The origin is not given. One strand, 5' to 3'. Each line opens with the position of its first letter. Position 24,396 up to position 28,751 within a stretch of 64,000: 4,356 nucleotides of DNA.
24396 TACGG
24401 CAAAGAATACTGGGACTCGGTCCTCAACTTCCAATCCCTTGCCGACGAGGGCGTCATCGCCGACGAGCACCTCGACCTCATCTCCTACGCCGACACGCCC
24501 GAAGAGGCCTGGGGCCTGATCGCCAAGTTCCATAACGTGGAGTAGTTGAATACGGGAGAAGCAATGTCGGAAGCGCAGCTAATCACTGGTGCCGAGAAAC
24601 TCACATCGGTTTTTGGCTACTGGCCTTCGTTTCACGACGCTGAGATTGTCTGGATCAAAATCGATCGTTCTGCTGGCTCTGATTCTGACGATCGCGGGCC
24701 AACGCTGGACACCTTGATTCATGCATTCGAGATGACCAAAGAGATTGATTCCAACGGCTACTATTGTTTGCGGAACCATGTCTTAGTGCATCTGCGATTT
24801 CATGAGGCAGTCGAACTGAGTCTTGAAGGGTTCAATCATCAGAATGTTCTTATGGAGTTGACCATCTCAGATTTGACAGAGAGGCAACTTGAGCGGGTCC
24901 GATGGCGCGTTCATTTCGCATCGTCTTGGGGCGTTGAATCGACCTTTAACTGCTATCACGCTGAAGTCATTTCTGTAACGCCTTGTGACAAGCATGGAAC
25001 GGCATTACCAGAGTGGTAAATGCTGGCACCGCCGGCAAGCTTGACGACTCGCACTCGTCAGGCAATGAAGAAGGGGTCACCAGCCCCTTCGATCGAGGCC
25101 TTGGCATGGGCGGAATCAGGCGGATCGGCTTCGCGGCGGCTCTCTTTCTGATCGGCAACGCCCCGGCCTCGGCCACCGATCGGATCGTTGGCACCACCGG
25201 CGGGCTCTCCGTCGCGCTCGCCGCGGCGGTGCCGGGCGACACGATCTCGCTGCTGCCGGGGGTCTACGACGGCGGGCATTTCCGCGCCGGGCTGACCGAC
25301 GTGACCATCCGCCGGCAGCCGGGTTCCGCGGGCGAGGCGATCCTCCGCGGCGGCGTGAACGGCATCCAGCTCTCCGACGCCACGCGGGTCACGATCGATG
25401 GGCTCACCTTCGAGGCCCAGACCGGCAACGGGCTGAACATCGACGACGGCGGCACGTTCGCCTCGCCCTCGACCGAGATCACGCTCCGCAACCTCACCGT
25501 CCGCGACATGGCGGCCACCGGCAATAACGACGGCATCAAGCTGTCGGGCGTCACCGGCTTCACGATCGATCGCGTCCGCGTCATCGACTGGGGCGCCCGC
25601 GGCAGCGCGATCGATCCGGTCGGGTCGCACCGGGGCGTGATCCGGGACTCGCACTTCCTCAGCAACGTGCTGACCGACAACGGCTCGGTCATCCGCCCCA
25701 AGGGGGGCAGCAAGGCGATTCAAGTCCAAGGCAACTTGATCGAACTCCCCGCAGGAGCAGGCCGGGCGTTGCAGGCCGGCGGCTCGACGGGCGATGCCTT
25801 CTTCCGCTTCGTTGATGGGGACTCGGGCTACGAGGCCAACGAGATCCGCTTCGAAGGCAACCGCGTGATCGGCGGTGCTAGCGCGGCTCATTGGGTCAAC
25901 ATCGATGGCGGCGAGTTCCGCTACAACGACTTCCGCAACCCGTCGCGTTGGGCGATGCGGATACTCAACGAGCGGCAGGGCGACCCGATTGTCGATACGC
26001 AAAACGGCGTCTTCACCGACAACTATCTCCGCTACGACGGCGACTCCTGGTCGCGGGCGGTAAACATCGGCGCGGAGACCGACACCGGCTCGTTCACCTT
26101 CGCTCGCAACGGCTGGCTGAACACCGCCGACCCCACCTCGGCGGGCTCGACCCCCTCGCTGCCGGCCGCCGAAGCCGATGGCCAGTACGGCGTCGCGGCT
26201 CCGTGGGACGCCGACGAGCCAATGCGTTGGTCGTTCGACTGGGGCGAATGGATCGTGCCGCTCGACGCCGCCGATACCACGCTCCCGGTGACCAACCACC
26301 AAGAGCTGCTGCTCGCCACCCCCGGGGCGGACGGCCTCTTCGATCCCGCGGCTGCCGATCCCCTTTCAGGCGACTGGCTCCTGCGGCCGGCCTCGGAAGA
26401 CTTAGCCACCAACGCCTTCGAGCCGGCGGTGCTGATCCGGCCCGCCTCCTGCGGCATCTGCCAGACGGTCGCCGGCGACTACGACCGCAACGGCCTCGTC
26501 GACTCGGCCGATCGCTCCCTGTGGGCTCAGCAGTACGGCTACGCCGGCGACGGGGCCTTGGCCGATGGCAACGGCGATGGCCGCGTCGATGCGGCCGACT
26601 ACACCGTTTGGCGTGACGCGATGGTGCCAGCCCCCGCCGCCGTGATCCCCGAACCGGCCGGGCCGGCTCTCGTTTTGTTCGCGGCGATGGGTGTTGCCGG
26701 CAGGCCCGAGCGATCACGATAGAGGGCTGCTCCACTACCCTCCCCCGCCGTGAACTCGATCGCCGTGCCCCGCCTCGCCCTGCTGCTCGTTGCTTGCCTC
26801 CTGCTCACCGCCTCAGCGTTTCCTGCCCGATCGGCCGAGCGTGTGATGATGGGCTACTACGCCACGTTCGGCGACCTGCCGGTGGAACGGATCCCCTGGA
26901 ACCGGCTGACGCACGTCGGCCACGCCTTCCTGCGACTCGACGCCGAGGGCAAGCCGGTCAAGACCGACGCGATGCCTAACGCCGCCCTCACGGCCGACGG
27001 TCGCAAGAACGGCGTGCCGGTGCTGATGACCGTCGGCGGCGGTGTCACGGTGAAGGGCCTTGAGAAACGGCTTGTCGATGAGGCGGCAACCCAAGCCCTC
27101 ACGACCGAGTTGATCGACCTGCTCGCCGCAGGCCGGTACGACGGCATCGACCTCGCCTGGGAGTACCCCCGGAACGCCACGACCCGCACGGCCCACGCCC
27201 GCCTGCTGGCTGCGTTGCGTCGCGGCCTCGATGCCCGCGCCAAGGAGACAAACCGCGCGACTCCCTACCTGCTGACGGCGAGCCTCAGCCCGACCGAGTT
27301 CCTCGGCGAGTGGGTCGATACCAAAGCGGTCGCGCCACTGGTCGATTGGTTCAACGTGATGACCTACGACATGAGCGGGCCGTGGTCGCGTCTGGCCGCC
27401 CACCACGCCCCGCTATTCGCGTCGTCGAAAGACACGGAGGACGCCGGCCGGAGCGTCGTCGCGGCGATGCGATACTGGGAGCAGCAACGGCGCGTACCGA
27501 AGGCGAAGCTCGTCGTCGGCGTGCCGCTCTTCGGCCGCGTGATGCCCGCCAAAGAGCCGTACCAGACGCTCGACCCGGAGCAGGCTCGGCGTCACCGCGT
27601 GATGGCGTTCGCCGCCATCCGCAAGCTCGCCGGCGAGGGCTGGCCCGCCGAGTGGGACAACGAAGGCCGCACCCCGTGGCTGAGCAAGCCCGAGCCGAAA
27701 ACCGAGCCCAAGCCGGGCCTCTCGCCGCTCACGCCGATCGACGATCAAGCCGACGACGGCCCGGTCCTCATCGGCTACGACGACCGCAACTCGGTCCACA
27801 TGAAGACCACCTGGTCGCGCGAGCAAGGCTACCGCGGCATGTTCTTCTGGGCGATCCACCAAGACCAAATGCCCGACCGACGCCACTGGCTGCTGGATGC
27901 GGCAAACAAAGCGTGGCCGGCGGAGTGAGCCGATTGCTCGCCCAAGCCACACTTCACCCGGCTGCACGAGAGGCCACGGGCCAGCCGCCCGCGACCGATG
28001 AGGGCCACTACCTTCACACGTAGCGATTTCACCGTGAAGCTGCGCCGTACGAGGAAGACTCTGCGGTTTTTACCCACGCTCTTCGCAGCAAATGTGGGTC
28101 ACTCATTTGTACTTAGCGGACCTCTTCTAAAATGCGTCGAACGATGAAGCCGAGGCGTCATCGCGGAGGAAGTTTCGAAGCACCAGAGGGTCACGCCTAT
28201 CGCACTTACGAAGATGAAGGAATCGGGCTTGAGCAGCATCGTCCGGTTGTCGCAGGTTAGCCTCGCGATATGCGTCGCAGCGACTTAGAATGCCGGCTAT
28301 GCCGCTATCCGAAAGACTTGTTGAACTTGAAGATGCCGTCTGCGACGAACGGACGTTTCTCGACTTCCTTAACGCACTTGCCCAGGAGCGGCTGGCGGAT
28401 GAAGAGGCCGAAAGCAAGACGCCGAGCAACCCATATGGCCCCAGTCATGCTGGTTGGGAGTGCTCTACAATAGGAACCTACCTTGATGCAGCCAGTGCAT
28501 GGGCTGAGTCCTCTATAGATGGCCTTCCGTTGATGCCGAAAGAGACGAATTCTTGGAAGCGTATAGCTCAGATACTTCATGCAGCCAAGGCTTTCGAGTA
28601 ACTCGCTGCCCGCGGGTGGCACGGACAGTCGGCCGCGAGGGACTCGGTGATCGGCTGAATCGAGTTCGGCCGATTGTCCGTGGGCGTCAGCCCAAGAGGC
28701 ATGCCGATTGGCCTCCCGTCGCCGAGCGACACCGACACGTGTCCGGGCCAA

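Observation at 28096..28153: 58-bp promoter-like element present twice, each copy pointing into a lower-GC accessory gene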

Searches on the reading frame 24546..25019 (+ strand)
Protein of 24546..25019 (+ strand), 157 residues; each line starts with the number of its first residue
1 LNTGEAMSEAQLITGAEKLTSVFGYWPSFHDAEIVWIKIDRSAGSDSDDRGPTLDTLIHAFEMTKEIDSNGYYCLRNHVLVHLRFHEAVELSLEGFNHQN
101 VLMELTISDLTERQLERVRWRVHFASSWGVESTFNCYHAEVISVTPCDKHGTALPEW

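Call 82: search_protein_families(library=pfam, proteins=[window:24546-25019:+], max_evalue=0.001)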
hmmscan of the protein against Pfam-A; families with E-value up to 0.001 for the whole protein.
window:24546-25019:+ (157 aa): 1 family
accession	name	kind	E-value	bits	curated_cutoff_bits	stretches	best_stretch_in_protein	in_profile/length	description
PF15594.11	Imm50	-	3e-14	53.6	27.1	1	15-146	1-117/118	Immunity protein 50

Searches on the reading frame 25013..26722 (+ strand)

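Call 10: search_protein_families(library=pfam, proteins=[window:25013-26722:+], max_evalue=0.01)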
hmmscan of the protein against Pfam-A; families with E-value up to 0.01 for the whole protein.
window:25013-26722:+ (569 aa): 2 families
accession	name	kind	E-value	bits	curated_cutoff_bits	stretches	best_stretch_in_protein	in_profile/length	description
PF13229.12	Beta_helix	-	3.4e-08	33.7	25.9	1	114-258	22-149/158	Right handed beta helix region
PF05048.19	NosD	-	0.0031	17.4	23.6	0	160-224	92-152/212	Periplasmic copper-binding protein (NosD)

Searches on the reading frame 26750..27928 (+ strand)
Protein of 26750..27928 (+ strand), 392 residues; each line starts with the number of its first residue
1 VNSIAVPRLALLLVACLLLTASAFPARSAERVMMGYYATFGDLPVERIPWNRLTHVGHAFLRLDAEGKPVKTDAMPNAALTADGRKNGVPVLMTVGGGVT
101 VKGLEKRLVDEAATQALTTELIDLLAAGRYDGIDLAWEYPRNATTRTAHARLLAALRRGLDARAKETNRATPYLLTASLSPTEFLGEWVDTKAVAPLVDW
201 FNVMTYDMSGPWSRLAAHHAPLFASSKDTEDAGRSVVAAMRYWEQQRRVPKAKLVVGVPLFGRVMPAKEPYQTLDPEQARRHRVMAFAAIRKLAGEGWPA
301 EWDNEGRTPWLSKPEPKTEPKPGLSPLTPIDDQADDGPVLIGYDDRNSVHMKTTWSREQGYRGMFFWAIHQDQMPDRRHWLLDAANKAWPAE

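Call 10: search_protein_families(library=pfam, proteins=[window:26750-27928:+], max_evalue=0.01)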
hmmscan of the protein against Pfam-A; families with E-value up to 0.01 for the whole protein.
window:26750-27928:+ (392 aa): 2 families
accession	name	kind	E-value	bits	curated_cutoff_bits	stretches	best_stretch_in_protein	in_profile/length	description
PF00704.34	Glyco_hydro_18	-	2.1e-49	169.4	29.6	1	33-372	2-317/317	Glycosyl hydrolases family 18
PF03644.19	Glyco_hydro_85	-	0.0097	15.9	22.2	0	75-167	38-132/302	Glycosyl hydrolase family 85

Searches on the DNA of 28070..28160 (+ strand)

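Call 32: search_dna_similar(query=window:28070-28160:+, collection=plasmids, mode=distant, max_evalue=1)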
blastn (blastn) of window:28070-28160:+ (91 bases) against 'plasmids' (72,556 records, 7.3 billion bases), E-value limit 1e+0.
No match.

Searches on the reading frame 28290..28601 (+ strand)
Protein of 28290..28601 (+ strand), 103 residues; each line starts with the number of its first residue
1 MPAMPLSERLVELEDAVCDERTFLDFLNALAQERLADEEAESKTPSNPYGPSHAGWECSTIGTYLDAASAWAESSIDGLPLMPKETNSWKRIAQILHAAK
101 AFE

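Call 10: search_protein_families(library=pfam, proteins=[window:28290-28601:+], max_evalue=0.01)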
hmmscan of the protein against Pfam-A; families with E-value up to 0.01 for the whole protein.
window:28290-28601:+ (103 aa): 1 family
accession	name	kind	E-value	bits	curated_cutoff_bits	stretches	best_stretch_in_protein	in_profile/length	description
PF24693.1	DUF7660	-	1.3e-08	35.3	27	1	22-103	4-73/73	Family of unknown function (DUF7660)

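Call 47: find_homologous_proteins(query=window:28290-28601:+, max_evalue=0.001)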
Query window:28290-28601:+ (103 aa): 8 proteins with E <= 0.001 among 15 candidates.
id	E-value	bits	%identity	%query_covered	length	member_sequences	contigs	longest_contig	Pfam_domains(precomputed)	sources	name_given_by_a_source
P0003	2.3e-60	219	100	97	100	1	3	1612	PF24693.2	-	-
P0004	6.6e-50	185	83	97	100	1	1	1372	PF24693.2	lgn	-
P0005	2.6e-45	170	79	97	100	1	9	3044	PF24693.2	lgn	-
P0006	8.6e-42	159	73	97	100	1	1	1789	PF24693.2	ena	-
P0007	7.2e-35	137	67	97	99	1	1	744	PF24693.2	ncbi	-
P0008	1.6e-34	136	67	97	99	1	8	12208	PF24693.2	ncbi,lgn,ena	-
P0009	8.6e-34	134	64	98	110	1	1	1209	PF24693.2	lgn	-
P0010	5.0e-19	86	49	91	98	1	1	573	PF24693.2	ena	-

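Call 48: find_encoding_contigs(protein=P0005, flank=3000, max_places=10)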
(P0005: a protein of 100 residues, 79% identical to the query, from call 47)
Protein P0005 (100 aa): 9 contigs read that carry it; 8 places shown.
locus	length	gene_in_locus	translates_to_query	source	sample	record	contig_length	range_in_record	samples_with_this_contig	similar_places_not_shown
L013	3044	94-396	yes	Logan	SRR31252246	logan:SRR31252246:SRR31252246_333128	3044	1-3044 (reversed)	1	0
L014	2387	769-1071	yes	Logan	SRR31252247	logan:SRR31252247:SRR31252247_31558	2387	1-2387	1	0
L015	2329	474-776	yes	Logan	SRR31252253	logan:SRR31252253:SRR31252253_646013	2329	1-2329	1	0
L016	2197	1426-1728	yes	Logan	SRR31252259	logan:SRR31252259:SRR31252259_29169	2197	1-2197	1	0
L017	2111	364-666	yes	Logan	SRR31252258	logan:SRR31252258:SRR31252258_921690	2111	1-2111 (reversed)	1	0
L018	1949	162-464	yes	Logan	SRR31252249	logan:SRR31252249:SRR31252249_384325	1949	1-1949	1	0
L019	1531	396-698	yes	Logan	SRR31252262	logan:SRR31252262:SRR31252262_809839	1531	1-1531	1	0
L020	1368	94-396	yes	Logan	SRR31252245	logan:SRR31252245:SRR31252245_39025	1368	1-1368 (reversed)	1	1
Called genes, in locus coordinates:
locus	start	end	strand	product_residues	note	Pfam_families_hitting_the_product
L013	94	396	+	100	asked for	PF24693:DUF7660 (weak)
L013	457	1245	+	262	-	PF13644:DKNYY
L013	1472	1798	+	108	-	-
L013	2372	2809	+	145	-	PF00293:NUDIX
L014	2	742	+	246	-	?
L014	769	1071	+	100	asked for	PF24693:DUF7660 (weak)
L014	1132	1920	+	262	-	PF13644:DKNYY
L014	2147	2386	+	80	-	?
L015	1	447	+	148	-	?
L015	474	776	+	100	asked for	PF24693:DUF7660 (weak)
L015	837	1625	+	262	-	PF13644:DKNYY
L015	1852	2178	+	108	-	-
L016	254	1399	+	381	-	PF00005:ABC_tran, PF02463:SMC_N (weak), PF13304:AAA_21 (faint), PF00027:cNMP_binding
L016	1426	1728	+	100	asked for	PF24693:DUF7660 (weak)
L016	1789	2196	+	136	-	?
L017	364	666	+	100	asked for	PF24693:DUF7660 (weak)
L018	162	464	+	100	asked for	PF24693:DUF7660 (weak)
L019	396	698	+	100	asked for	PF24693:DUF7660 (weak)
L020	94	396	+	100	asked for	PF24693:DUF7660 (weak)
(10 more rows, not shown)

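Call 49: find_encoding_contigs(protein=P0008, flank=6000, max_places=10)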
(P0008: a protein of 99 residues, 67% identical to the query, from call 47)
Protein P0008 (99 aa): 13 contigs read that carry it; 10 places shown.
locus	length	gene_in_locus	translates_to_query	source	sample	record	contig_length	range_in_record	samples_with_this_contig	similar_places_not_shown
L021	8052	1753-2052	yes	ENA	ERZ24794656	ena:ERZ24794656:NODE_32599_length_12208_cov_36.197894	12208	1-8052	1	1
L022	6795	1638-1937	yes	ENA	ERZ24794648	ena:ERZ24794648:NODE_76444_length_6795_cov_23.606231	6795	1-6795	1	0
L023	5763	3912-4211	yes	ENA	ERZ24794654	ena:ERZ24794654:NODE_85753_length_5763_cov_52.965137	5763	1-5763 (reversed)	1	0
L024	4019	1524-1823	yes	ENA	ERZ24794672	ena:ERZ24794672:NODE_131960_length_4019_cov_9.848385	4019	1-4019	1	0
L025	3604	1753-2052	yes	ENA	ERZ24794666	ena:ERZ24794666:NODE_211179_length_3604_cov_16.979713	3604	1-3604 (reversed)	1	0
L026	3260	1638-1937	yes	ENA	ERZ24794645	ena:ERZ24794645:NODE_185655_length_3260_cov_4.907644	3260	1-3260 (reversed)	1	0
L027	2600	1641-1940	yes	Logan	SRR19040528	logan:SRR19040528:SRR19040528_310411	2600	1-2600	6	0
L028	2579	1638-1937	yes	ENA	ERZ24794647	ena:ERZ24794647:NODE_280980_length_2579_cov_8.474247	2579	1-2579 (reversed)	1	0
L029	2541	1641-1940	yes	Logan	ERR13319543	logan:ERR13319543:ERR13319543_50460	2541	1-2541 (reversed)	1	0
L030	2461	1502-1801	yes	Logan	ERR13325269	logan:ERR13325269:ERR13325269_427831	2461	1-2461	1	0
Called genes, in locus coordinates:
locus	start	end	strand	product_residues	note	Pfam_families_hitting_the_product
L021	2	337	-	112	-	?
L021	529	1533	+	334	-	-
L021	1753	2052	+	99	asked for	PF24693:DUF7660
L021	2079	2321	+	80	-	PF20008:DUF6429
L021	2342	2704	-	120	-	-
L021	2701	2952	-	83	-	-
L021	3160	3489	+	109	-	-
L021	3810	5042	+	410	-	PF01408:GFO_IDH_MocA, PF21252:Glyco_hydro_109_C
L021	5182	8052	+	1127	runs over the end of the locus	PF13649:Methyltransf_25 (weak), PF01011:PQQ (faint), PF13360:PQQ_2, PF13570:Beta-prop_ACSF4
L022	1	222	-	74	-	?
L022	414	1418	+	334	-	-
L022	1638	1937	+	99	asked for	PF24693:DUF7660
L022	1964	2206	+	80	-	PF20008:DUF6429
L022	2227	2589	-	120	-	-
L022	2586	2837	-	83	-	-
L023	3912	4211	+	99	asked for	PF24693:DUF7660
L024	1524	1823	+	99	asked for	PF24693:DUF7660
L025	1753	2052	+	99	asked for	PF24693:DUF7660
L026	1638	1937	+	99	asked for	PF24693:DUF7660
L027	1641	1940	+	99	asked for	PF24693:DUF7660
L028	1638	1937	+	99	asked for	PF24693:DUF7660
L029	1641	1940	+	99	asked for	PF24693:DUF7660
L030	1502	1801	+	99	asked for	PF24693:DUF7660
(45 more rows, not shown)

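Call 51: find_encoding_contigs(protein=P0004, flank=3000, max_places=5)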
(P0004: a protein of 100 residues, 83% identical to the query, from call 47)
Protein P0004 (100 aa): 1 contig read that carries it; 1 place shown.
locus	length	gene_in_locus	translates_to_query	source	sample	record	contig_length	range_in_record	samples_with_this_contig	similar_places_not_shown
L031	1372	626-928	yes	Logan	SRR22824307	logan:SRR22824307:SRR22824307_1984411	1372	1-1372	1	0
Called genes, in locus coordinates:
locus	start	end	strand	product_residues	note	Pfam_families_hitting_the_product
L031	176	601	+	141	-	-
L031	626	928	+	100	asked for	PF24693:DUF7660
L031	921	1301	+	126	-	-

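Call 52: find_encoding_contigs(protein=P0006, flank=3000, max_places=5)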
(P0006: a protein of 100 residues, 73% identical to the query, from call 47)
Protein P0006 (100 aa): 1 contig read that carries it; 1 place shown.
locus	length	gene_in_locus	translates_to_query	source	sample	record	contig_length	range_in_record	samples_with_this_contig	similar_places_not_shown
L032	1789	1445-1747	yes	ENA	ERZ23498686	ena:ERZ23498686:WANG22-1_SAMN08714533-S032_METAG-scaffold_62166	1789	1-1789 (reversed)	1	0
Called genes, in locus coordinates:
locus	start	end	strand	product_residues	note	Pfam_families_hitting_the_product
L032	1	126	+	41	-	?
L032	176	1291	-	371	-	-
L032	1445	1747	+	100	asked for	PF24693:DUF7660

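Call 67: find_encoding_contigs(protein=P0009, flank=3000, max_places=5)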
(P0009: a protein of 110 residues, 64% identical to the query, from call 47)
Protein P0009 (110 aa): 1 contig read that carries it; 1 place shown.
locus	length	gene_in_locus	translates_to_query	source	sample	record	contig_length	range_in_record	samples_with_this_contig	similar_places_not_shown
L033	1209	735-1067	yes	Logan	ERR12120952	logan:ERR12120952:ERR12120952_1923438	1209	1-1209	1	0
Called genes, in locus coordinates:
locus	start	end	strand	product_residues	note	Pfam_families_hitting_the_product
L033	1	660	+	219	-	?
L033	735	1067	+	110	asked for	PF24693:DUF7660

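Call 68: find_encoding_contigs(protein=P0007, flank=3000, max_places=5)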
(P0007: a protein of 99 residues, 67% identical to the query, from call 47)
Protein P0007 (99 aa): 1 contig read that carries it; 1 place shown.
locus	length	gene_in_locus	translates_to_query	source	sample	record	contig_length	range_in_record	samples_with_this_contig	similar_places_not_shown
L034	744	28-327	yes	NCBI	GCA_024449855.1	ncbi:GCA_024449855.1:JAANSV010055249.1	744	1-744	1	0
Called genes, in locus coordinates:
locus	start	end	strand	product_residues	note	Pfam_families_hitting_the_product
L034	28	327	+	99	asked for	PF24693:DUF7660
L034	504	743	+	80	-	?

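Call 69: find_encoding_contigs(protein=P0003, flank=3000, max_places=5)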
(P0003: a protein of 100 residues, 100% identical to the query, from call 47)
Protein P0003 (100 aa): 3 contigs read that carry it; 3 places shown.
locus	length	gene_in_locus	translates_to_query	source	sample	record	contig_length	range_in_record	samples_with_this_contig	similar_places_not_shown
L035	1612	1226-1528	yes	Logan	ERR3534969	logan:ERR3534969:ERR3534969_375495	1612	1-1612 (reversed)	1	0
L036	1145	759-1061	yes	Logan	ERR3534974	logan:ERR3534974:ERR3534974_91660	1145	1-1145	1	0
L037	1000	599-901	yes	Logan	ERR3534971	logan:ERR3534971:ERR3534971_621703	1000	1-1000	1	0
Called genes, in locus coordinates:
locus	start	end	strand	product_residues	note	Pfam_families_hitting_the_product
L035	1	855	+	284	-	?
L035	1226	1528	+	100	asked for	PF24693:DUF7660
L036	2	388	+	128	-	?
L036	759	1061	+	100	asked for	PF24693:DUF7660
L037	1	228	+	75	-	?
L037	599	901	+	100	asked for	PF24693:DUF7660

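Call 105: search_protein_families(library=pfam, proteins=[L031:176-601:+, L031:888-1301:+], max_evalue=0.05)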
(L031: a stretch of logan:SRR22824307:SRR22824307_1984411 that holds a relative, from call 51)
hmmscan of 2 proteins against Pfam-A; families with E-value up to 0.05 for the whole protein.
L031:176-601:+ (141 aa): 0 families

L031:888-1301:+ (137 aa): 0 families
